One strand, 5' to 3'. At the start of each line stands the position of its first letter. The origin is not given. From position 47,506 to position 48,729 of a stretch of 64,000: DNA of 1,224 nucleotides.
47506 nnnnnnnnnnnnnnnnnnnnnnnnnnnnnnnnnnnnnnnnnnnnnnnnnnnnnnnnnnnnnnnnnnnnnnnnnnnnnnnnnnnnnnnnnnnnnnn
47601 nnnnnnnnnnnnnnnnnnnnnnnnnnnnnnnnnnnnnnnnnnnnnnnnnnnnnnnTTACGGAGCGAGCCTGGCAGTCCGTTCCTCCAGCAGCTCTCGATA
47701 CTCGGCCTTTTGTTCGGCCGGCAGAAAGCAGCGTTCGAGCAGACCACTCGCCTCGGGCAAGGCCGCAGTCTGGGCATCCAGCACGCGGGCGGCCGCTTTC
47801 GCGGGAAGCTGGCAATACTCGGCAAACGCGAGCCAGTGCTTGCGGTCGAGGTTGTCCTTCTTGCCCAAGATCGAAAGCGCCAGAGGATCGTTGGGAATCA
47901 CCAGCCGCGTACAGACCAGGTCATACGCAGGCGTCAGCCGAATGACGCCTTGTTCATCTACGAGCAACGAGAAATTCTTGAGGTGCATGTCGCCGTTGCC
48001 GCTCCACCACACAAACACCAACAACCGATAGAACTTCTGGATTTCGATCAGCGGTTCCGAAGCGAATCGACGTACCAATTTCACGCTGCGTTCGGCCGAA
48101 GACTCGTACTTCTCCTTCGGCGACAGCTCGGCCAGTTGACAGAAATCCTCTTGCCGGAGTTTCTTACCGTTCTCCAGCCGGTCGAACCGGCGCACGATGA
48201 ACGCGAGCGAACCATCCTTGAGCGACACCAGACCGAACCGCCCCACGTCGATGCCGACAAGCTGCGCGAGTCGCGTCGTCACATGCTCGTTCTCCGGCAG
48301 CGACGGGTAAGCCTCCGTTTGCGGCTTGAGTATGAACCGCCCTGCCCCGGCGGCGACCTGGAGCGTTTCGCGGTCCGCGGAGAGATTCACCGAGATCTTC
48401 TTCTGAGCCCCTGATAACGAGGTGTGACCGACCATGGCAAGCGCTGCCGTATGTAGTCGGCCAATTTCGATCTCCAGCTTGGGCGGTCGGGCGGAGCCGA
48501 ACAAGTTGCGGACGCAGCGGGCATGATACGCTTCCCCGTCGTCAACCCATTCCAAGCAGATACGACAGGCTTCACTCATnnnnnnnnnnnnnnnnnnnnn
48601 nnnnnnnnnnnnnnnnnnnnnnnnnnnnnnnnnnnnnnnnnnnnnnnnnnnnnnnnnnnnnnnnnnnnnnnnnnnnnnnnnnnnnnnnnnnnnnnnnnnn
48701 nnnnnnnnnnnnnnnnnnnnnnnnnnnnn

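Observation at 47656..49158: HipBST-like tripartite toxin-antitoxin locus (HTH regulator, HipA N-domain protein, HipA kinase-core protein)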

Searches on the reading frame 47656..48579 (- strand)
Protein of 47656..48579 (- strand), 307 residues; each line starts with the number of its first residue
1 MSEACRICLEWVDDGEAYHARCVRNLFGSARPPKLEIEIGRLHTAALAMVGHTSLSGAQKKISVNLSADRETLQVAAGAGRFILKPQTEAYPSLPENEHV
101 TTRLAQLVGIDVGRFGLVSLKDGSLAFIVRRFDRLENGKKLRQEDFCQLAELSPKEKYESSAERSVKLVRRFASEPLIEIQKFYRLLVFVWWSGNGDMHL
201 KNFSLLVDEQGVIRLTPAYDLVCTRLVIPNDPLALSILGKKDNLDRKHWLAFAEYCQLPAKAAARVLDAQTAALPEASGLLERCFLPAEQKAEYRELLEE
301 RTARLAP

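Call 6: search_protein_families(library=pfam, proteins=[window:47656-48579:-], max_evalue=0.1)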
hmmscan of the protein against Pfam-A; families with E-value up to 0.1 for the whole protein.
window:47656-48579:- (307 aa): 2 families
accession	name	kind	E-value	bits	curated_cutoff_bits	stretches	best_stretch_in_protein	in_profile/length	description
PF07804.18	HipA_C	-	8.4e-51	173.1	30.5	1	53-275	1-210/213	HipA-like C-terminal domain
PF20613.4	HipA_2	-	0.011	15.5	27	1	97-209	40-138/240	HipA-like kinase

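Call 7: search_protein_families(library=ncbifam, proteins=[window:47656-48579:-], max_evalue=0.1)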
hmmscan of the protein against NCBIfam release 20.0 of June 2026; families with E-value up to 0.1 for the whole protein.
window:47656-48579:- (307 aa): 1 family
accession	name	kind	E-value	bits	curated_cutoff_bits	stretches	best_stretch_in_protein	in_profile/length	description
NF007297.0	PRK09775.1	equivalog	1.9e-07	30.2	401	1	129-223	279-371/446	type II toxin-antitoxin system HipA family toxin YjjJ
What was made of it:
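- Family assignment: calls 6-7.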

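Call 8: search_solved_structures(query=window:47656-48579:-, max_evalue=0.01, show_alignments=3)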
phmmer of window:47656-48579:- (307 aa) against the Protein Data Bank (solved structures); distinct sequences matched with E-value up to 0.01: 16.
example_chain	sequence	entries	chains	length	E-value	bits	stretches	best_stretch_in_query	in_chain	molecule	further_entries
7vkb_A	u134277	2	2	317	3.3e-53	184.2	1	4-305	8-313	HipA_C domain-containing protein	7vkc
8ezr_B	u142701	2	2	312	3.6e-53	184.1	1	4-305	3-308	HipT(Lp)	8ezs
7wcf_A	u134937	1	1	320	1.2e-52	182.3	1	4-305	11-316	HipA_C domain-containing protein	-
7ab3_C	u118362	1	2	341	2.2e-20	76.4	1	12-224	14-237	HipA_C domain-containing protein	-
7ab4_C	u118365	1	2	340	2.5e-20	76.3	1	12-224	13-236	HipA_C domain-containing protein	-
7ab5_C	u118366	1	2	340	6.6e-20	74.9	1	12-224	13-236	HipA_C domain-containing protein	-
3tpd_A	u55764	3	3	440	1.4e-13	54.1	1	95-269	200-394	Serine/threonine-protein kinase HipA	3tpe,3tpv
2wiu_A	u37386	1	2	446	1.8e-13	53.7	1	95-269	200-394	PROTEIN HIPA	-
3hzi_A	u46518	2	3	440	9.8e-13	51.3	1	95-269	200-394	Protein hipA | Serine/threonine-protein kinase HipA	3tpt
3tpb_A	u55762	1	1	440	9.9e-13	51.3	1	95-269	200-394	Serine/threonine-protein kinase HipA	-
4yg7_D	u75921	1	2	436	1.2e-12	51.1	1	95-269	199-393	Serine/threonine-protein kinase HipA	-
3fbr_A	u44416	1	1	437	1.2e-12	51.1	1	95-269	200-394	Serine/threonine-protein kinase toxin HipA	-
3dnt_A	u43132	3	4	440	1.2e-12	51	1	95-269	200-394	Protein hipA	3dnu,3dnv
5k98_A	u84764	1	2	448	1.3e-12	51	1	95-269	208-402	Serine/threonine-protein kinase HipA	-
4pu5_A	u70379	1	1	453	3.8e-07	33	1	54-227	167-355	Toxin-antitoxin system toxin HipA family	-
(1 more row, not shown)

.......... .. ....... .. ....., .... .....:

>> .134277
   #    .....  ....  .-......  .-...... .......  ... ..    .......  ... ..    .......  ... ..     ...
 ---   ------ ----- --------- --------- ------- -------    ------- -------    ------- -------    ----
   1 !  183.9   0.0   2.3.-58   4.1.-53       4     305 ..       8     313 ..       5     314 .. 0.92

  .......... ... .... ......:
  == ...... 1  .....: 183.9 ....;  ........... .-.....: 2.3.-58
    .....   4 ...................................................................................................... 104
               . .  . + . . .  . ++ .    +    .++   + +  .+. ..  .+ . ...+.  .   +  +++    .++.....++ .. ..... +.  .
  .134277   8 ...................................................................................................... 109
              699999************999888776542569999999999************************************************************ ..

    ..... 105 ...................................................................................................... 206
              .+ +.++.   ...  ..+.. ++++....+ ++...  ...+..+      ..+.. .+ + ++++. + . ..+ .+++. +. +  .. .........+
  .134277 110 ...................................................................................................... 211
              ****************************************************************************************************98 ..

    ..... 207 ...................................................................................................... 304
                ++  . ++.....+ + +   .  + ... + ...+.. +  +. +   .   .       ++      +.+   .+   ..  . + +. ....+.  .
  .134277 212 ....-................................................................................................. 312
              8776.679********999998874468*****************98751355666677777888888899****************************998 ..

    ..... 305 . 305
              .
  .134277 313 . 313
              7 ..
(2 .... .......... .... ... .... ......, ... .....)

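Call 20: find_homologous_proteins(query=window:47656-48579:-, max_evalue=1e-10)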
Query window:47656-48579:- (307 aa): 3010 proteins with E <= 1e-10 among 7395 candidates; the best 120 are listed.
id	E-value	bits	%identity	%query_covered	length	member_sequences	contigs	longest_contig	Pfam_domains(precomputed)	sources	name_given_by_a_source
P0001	5.3e-201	684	100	100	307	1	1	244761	PF07804.19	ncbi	ncbi:MAG: HipA domain-containing protein [Pirellulales bacterium]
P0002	4.3e-180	616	90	100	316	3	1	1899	PF07804.19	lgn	-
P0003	5.8e-173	592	86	100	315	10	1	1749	PF07804.19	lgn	-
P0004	5.6e-154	530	77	99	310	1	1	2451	PF07804.19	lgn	-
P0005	1.2e-148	512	74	99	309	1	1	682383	PF07804.19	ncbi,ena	-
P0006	9.3e-144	496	73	99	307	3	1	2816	PF07804.19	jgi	jgi:serine/threonine-protein kinase HipA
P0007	1.4e-143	496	73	99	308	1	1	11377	PF07804.19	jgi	jgi:serine/threonine-protein kinase HipA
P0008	1.3e-142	492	72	100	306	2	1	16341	PF07804.19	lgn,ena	-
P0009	1.7e-142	492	70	100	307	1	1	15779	PF07804.19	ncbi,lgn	ncbi:MAG: HipA domain-containing protein [Pirellulales bacterium]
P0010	1.7e-142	492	72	99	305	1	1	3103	PF07804.19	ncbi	-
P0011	6.9e-142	490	72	99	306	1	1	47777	PF07804.19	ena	-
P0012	8.5e-142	490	71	99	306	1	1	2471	PF07804.19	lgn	-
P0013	3.7e-141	488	72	100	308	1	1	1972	PF07804.19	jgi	jgi:serine/threonine-protein kinase HipA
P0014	4.1e-141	488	72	99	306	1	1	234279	PF07804.19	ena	-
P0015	6.1e-141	487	72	99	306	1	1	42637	PF07804.19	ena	-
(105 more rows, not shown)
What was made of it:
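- Homologues at 63-90% identity are numerous (call 20).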

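Call 21: find_related_loci(query=window:47656-48579:-, collection=genome_contigs, flank=6000)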
Query window:47656-48579:- (307 aa) in genome_contigs; peptide patterns used: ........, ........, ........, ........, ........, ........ (x = any residue, [..] = any of these).
190 stretches matched a pattern; 115 encode a relative of the query (tblastn E <= 1e-3); the best 80 are kept; 80 distinct loci.
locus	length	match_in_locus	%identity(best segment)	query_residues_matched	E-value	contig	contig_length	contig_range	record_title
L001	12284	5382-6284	71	5-305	2e-148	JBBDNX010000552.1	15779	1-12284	MAG: Pirellulales bacterium isolate LejiaB_66_9 Lejia_B_4643_length_15779_cov_6, whole genome shotgun sequence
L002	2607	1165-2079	71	1-305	2e-156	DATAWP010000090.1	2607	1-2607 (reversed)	MAG TPA_asm: Tepidisphaeraceae bacterium isolate SMAG_U5628 k141_1785837, whole genome shotgun sequence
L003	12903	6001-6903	70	5-305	3e-145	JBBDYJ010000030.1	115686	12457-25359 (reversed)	MAG: Pirellulales bacterium isolate LejiaD_65_107 Lejia_D_339_length_115686_cov_66, whole genome shotgun sequence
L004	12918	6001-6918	70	1-306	4e-145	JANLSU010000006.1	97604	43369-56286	MAG: bacterium isolate OTE_25_metabat_308 OTE_25_k141_798274, whole genome shotgun sequence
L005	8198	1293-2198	71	1-302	1e-143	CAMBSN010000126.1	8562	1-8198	MAG: Candidatus Kuenenia stuttgartiensis isolate AE-24oct19-66 genome assembly, contig: AE-24oct19-C15675, whole genome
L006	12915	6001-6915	70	1-305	2e-142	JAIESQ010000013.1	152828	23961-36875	MAG: Pirellulales bacterium isolate co.spades.METABAT.2.5kb_062 c_000000444945, whole genome shotgun sequence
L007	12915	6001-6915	69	1-305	7e-140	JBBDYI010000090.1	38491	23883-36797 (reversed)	MAG: Pirellulales bacterium isolate LejiaD_2_63_11 Lejia_D_1733_length_38491_cov_6, whole genome shotgun sequence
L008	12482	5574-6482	68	1-303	2e-139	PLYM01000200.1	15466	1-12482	MAG: Planctomycetaceae bacterium isolate palsa_1355 73.20120700_P3D.270_contig_36744, whole genome shotgun sequence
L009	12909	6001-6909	67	1-303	1e-137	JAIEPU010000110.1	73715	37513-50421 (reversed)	MAG: bacterium isolate co.spades.DASTOOL.2.5kb_060 c_000000443991, whole genome shotgun sequence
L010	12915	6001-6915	68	1-305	7e-135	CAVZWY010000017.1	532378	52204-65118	MAG: uncultured Planctomycetaceae bacterium isolate MFD02416.bin.2.64 genome assembly, contig: contig_21382, whole genom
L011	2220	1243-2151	66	1-302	1e-141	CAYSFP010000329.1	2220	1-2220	MAG TPA_asm: uncultured Planctomycetaceae bacterium isolate SRP344714_co2_105 genome assembly, contig: NODE_124304_lengt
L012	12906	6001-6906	64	5-306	5e-133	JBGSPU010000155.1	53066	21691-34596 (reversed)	MAG: Bythopirellula sp. isolate JTS-AC311 k141_2914416, whole genome shotgun sequence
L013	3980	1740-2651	65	1-305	2e-135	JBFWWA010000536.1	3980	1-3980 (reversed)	MAG: Planctomycetaceae bacterium isolate CA_2019_TPBS_106 NODE_78796_length_3980_cov_2.476771_TPBS, whole genome shotgun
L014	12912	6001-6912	66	1-305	2e-132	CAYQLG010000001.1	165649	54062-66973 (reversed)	MAG TPA_asm: uncultured Planctomycetales bacterium isolate SRP290908_co1_150 genome assembly, contig: NODE_69_length_165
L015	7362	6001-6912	66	1-305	1e-131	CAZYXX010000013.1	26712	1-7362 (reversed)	MAG TPA_asm: uncultured Hyphomicrobium sp. isolate binchicken_co242_132 genome assembly, contig: NODE_2879_length_26712_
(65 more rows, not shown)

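Call 24: search_solved_structures(query=window:47656-48579:-, max_evalue=1e-15, show_alignments=5)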
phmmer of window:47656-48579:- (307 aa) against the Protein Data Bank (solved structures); distinct sequences matched with E-value up to 1e-15: 6.
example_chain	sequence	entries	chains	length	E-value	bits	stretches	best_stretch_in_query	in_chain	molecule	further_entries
7vkb_A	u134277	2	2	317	3.3e-53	184.2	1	4-305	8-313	HipA_C domain-containing protein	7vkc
8ezr_B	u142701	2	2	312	3.6e-53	184.1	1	4-305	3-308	HipT(Lp)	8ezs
7wcf_A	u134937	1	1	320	1.2e-52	182.3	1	4-305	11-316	HipA_C domain-containing protein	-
7ab3_C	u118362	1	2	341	2.2e-20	76.4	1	12-224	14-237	HipA_C domain-containing protein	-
7ab4_C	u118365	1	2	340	2.5e-20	76.3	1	12-224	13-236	HipA_C domain-containing protein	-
7ab5_C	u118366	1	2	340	6.6e-20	74.9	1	12-224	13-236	HipA_C domain-containing protein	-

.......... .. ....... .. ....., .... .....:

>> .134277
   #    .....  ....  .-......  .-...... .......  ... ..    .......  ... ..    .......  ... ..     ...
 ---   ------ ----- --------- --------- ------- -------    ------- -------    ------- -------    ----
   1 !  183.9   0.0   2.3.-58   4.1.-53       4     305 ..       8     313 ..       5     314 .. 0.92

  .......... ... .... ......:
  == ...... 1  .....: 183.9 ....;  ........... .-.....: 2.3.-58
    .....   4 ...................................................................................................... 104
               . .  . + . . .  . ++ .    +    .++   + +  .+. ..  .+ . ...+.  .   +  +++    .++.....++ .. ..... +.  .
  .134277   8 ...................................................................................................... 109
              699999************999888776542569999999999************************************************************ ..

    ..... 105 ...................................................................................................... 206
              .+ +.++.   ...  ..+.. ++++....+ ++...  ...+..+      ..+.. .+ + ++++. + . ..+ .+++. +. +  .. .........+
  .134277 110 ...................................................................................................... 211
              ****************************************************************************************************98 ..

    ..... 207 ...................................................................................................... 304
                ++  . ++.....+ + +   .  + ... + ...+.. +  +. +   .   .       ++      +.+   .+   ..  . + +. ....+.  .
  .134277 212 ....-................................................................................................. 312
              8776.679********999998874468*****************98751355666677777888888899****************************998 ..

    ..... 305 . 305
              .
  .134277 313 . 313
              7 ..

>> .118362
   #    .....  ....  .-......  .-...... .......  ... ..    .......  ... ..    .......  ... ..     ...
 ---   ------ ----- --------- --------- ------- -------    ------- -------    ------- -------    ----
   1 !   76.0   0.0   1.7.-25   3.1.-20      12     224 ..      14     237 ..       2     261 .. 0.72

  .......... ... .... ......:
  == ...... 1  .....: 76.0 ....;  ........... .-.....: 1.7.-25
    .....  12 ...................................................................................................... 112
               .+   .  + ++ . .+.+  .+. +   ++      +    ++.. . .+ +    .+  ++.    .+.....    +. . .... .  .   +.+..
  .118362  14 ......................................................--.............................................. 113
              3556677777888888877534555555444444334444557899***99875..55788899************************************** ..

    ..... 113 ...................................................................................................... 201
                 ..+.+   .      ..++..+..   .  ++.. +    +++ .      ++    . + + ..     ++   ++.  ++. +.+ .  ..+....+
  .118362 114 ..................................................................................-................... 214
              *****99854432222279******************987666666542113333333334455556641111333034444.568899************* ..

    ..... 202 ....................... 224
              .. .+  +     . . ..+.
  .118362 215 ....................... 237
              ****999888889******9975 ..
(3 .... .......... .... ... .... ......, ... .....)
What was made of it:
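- On HipBST (tripartite split-HipA TA family): Alignments to HipT(Lp) and HipT(O127) (calls 8, 24).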

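Call 44: search_protein_families(library=padloc, proteins=[window:47656-48579:-], max_evalue=0.01)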
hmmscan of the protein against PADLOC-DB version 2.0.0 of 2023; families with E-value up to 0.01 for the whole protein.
window:47656-48579:- (307 aa): 4 families
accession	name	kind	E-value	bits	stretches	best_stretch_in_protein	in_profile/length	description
PDLC04339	PDC-M03A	-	2.2e-05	21.9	1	98-221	51-174/293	-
PDLC04340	PDC-M03A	-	0.00013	19.6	1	99-220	51-166/280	-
PDLC04344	PDC-M03A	-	0.0029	15.1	1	180-220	147-187/305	-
PDLC04342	PDC-M03A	-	0.005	14.4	0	98-220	57-189/299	-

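Call 53: predict_structure(alignment_id=A2)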
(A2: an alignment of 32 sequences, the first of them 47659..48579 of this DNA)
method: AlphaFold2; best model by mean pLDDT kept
length: 307 residues; sequences in the alignment: 32
mean_pLDDT: 85.3   pTM: 0.87
mean pLDDT of the five models: 85.3, 61.9, 60.0, 55.3, 50.7
residues with pLDDT >= 90: 173; 70-90: 82; 50-70: 30; < 50: 22
segments of 3 or more residues with pLDDT < 50: 47-58, 70-74, 76-78
pLDDT, mean of each block of 10 residues (from residue 1): 87 88 84 63 49 47 61 49 78 91 98 90 85 83 88 76 96 97 98 93 92 92 91 93 96 98 98 98 96 98 97
secondary structure, 60 per line:
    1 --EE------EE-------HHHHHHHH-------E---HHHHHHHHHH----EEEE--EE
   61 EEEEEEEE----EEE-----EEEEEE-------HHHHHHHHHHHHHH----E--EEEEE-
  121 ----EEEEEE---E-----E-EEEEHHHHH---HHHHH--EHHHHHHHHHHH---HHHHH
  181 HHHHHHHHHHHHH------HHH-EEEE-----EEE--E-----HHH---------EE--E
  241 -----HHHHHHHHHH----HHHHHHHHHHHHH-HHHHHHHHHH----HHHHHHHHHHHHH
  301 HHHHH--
elements in order: H20-27 H39-48 E53-56 E59-68 E73-75 E81-86 H94-107 E115-119 E125-130 E142-145 H146-150 H154-158 H162-172 H176-193 E204-207 E213-215 H246-255 H260-272 H274-283 H288-305
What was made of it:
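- Only one of five AF2 models was confident; the others had pLDDT 50-62 (call 53).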

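Call 55: search_dna_similar(query=window:47659-48579:-, collection=plasmids, mode=protein, max_rows=12)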
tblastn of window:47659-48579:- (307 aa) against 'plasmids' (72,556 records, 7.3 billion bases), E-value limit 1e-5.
Records with a match: 2136; places in all: 2283; records where one place covers at least 80% of the query: 130.
Best place of each record, by identity: <60% 2136.
By first word of the organism name: Escherichia 402; Salmonella 358; Enterobacter 291; Ralstonia 122; Klebsiella 94; Pseudosulfitobacter 89; Rhizobium 68; Sinorhizobium 55; Citrobacter 49; Agrobacterium 46; and 160 more.
By predicted mobility (MOB-suite, as given by PLSDB): conjugative 1218; non-mobilizable 741; mobilizable 177.
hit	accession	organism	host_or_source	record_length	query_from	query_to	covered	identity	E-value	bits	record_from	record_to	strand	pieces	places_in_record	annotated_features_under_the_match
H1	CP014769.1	Hymenobacter psoromatis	Lichen,single cell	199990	5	306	98%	38.3%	1e-51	189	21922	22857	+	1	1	toxin HipA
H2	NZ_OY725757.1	Parabacteroides distasonis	-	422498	5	306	98%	37.0%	9e-55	198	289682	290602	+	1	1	HipA domain-containing protein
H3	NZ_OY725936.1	Bacteroides finegoldii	-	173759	5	306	98%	36.7%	7e-54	196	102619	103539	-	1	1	HipA domain-containing protein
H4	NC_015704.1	Runella slithyformis DSM 19594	fresh water lake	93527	1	305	99%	36.1%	8e-53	192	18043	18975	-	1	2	HipA domain-containing protein | HipA N-terminal domain-containing protein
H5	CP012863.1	Persicobacter sp. JZB09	cell culture,soil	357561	5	306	98%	36.3%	5e-52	190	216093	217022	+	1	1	record has no annotation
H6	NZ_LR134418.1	Legionella adelaidensis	environmental,Cooling tower water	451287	5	305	98%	36.3%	2e-50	186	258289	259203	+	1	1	lpg2370 family Dot/Icm T4SS effector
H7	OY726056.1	Phocaeicola massiliensis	-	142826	5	294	94%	36.0%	5e-47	176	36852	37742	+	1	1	record has no annotation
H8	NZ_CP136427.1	Bergeyella porcorum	pig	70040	1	262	79%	38.2%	1e-34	173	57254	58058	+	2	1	HipA domain-containing protein (x2)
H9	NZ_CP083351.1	Ensifer adhaerens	cell culture,The sample was isolated ...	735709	13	274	85%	34.4%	2e-19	96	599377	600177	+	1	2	HipA domain-containing protein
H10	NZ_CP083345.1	Ensifer adhaerens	cell culture,soil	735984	13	274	85%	34.4%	2e-19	96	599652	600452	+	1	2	HipA domain-containing protein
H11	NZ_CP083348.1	Ensifer adhaerens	cell culture,soil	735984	13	274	85%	34.4%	2e-19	96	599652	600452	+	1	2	HipA domain-containing protein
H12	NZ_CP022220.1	Bradyrhizobium guangxiense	peanut,cell culture,roots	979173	28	305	91%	32.1%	5e-22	103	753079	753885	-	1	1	type II toxin-antitoxin system HipA family toxin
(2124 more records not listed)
